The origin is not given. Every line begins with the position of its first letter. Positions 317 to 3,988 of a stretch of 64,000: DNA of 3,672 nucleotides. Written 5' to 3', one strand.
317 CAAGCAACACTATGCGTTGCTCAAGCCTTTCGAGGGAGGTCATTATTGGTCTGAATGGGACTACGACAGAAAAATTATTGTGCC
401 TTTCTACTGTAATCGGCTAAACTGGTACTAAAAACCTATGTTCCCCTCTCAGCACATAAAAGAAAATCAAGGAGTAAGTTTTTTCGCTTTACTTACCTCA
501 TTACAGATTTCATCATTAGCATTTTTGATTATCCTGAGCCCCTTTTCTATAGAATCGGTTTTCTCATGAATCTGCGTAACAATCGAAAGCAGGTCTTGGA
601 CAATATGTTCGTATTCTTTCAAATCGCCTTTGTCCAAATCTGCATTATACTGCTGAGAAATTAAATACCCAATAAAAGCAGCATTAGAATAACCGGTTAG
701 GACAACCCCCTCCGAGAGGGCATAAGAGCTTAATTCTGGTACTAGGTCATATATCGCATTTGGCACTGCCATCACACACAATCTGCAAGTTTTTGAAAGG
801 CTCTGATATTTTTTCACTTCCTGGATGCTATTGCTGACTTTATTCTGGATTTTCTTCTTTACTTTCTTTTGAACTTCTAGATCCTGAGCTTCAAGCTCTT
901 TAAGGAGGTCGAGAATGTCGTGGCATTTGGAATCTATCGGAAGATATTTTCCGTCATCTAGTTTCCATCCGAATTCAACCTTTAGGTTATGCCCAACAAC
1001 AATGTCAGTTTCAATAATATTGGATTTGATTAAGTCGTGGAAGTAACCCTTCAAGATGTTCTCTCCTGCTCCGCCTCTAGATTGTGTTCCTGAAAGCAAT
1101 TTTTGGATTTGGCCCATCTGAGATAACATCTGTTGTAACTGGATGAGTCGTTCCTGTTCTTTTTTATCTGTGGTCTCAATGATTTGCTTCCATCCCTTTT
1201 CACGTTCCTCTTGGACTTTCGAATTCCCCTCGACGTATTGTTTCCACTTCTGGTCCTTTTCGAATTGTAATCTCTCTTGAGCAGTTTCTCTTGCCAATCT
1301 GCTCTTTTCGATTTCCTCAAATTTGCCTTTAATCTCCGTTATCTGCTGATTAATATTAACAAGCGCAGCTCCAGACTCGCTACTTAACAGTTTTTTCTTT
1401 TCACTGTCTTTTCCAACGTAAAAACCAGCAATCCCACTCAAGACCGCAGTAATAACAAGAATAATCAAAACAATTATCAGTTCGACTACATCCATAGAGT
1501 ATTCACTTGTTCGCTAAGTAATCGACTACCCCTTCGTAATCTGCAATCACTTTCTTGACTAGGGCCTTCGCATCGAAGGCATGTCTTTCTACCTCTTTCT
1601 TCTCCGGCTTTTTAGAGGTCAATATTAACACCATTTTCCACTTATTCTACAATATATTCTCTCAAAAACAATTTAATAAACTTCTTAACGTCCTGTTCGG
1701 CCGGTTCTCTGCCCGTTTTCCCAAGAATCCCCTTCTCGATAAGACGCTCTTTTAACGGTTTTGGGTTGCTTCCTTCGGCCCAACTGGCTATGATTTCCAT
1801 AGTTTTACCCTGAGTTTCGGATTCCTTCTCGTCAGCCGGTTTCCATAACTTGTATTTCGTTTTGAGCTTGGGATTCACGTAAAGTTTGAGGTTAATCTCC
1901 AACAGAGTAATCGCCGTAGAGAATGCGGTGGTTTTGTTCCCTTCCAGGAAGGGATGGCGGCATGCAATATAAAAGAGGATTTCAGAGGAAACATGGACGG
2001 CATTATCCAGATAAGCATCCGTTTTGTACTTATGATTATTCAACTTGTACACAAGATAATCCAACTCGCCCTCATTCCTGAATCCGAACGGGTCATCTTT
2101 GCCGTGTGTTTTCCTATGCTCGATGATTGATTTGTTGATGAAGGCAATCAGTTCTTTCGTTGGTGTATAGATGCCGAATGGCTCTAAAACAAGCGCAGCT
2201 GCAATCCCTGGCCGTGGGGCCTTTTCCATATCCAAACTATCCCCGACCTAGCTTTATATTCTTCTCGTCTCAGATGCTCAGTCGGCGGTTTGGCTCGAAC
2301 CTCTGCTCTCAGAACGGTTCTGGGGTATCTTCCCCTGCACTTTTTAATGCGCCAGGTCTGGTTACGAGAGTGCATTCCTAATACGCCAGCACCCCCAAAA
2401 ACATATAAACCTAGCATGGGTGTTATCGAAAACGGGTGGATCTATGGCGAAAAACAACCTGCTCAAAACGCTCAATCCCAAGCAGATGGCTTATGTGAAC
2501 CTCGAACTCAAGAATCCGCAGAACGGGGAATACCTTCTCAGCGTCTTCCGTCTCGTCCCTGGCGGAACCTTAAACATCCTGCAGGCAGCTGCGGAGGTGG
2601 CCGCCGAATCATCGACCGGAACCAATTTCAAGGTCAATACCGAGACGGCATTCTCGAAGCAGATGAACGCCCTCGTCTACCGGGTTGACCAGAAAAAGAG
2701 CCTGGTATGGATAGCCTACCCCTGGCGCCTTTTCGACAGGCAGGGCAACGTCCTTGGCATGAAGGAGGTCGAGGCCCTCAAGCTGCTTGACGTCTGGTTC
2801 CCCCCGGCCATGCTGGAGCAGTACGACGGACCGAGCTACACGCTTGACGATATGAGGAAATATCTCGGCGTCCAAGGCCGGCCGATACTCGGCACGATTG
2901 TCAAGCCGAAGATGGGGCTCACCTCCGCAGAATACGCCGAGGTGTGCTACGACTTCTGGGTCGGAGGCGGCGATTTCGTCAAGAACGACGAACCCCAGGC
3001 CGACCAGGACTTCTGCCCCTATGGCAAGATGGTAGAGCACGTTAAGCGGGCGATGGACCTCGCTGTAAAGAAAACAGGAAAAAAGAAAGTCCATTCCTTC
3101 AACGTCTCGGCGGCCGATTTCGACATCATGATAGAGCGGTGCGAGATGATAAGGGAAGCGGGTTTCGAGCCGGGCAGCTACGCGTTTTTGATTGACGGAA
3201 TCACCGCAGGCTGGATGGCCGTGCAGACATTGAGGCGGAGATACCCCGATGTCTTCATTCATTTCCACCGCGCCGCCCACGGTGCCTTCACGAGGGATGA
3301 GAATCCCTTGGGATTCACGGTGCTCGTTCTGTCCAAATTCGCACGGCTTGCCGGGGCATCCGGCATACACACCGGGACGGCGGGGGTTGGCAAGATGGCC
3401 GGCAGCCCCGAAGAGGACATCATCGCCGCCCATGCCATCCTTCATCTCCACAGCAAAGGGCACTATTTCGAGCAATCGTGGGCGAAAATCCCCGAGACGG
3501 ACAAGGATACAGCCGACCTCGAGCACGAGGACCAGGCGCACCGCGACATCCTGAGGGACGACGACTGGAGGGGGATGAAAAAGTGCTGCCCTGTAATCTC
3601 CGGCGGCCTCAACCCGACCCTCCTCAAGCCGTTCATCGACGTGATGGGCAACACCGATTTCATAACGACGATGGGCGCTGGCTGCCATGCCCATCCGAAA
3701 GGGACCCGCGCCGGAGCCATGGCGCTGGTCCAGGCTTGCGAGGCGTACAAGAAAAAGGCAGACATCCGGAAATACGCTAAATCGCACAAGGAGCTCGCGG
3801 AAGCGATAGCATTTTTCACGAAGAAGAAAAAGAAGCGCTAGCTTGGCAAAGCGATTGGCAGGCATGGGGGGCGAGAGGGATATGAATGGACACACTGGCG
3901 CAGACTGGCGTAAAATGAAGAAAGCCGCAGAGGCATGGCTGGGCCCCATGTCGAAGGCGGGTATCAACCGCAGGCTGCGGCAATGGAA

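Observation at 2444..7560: RuBisCO followed by two paralogous CrtC/AttH-like proteins bracketing a geranylgeranyl-reductase-family flavoprotein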

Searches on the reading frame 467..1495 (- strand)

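Call 4: search_protein_families(library=pfam, proteins=[window:467-1495:-], max_evalue=1)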
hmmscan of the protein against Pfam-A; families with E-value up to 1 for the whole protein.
window:467-1495:- (342 aa): 5 families
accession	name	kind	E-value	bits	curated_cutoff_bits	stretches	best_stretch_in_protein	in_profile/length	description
PF02646.22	RmuC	-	4e-13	49.6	26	1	111-335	36-271/291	RmuC family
PF12670.12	DUF3792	-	0.089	13.4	31.3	1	5-37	34-66/115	Protein of unknown function (DUF3792)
PF16044.11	DUF4796_C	-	0.093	12.9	28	0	183-235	97-150/152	DUF4796 C-terminal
PF03670.18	UPF0184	-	0.31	11.9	21.5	1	284-339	17-75/83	Uncharacterised protein family (UPF0184)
PF03672.18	UPF0154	-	0.59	10.5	27.1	0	119-129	34-44/60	Uncharacterised protein family (UPF0154)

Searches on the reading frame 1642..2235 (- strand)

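Call 4: search_protein_families(library=pfam, proteins=[window:1642-2235:-], max_evalue=1)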
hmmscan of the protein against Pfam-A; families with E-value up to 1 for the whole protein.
window:1642-2235:- (197 aa): 1 family
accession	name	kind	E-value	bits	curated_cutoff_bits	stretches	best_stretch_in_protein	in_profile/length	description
PF02661.23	Fic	-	1.1e-05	26.6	24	1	27-112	4-93/93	Fic/DOC family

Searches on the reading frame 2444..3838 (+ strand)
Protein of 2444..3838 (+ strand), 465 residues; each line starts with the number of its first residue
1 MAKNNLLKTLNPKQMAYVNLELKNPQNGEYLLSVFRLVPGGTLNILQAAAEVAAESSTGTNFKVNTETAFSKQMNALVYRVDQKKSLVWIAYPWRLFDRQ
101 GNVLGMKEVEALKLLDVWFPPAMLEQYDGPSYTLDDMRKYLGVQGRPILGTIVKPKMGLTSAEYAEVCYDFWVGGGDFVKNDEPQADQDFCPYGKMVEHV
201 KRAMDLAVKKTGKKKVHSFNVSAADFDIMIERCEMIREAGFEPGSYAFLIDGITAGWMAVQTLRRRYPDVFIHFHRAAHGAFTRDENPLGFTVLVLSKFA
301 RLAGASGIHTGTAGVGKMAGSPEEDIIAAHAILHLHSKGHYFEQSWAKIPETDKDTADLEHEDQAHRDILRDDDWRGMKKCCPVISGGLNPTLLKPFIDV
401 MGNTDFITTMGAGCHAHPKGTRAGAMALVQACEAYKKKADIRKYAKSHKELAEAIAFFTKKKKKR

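Call 4: search_protein_families(library=pfam, proteins=[window:2444-3838:+], max_evalue=1)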
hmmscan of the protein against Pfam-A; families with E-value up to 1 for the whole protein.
window:2444-3838:+ (465 aa): 2 families
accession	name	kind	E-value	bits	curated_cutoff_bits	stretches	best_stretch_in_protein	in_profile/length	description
PF00016.26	RuBisCO_large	-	1.2e-90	304.3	30.1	2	135-352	3-222/299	Ribulose bisphosphate carboxylase large chain, catalytic domain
PF02788.21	RuBisCO_large_N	-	1.5e-22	80.5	20.7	1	26-123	9-120/120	Ribulose bisphosphate carboxylase large chain, N-terminal domain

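Call 5: search_protein_families(library=ncbifam, proteins=[window:2444-3838:+], max_evalue=1)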
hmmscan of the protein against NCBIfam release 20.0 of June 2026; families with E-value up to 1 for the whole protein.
window:2444-3838:+ (465 aa): 6 families
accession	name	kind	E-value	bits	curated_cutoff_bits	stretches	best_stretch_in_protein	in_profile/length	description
NF010002.0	PRK13475.1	equivalog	4.6e-185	615.7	489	1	12-461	2-443/459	ribulose-bisphosphate carboxylase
NF003252.0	PRK04208.1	subfamily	1e-100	337.5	438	2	13-351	14-366/468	ribulose-bisphosphate carboxylase large subunit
TIGR03326.1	rubisco_III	equivalog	2.9e-98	329.5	497.45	1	17-455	2-423/426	type III ribulose-bisphosphate carboxylase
NF042437.1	OxoIsoapPDcar_OiaX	equivalog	9.2e-42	143.3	700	2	102-306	99-297/412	3-oxo-isoapionate-4-phosphate decarboxylase OiaX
NF007095.0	PRK09549.1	equivalog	1.5e-34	119.2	409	2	82-305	64-289/407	2,3-diketo-5-methylthiopentyl-1-phosphate enolase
TIGR03332.1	salvage_mtnW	equivalog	3.8e-26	91.6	513.6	2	71-306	59-295/407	2,3-diketo-5-methylthiopentyl-1-phosphate enolase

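Call 78: search_solved_structures(query=window:2444-3838:+, max_evalue=1e-30)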
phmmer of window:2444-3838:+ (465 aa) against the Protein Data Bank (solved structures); distinct sequences matched with E-value up to 1e-30: 91 (the best 60 are shown).
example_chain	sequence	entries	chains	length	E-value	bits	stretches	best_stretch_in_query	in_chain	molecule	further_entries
8vgs_A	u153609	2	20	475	4.5e-253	843.1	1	4-461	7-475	Ribulose bisphosphate carboxylase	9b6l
5mac_A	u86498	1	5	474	1.9e-247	824.6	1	4-459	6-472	Ribulose-1,5-bisphosphate carboxylase-oxygenase type III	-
9dyp_A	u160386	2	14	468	5.7e-191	638.4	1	14-462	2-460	ribulose-1,5-bisphosphate carboxylase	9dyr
4lf1_A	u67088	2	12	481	4.8e-97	328.8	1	16-347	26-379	Ribulose bisphosphate carboxylase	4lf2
5hqm_A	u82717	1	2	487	5.1e-97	328.7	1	16-347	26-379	Ribulose bisphosphate carboxylase (R. palustris/R. rubrum chimera),Ribulose bisphosphate c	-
5han_A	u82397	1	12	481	1.7e-96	327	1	16-347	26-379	Ribulose bisphosphate carboxylase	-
5hjx_A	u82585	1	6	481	1.7e-96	326.9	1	16-347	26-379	Ribulose bisphosphate carboxylase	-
5hjy_A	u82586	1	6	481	2.3e-96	326.5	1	16-347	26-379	Ribulose bisphosphate carboxylase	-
5hao_A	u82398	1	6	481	3.2e-96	326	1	16-347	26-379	Ribulose bisphosphate carboxylase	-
5koz_A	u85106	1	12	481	5.7e-96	325.2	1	16-347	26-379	Ribulose bisphosphate carboxylase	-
5hql_A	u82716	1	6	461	1.1e-95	324.3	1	16-346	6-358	Ribulose bisphosphate carboxylase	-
5hat_A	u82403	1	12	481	1.1e-95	324.2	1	16-347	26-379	Ribulose bisphosphate carboxylase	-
5hk4_A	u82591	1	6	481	1.1e-95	324.2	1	16-347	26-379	Ribulose bisphosphate carboxylase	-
6ius_A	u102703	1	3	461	9.9e-95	321.1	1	17-347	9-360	Ribulose-1,5-bisphosphate carboxylase/oxygenase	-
7vwx_a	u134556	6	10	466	1.6e-90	307.2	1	15-346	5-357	Ribulose bisphosphate carboxylase | RIBULOSE-1,5-BISPHOSPHATE CARBOXYLASE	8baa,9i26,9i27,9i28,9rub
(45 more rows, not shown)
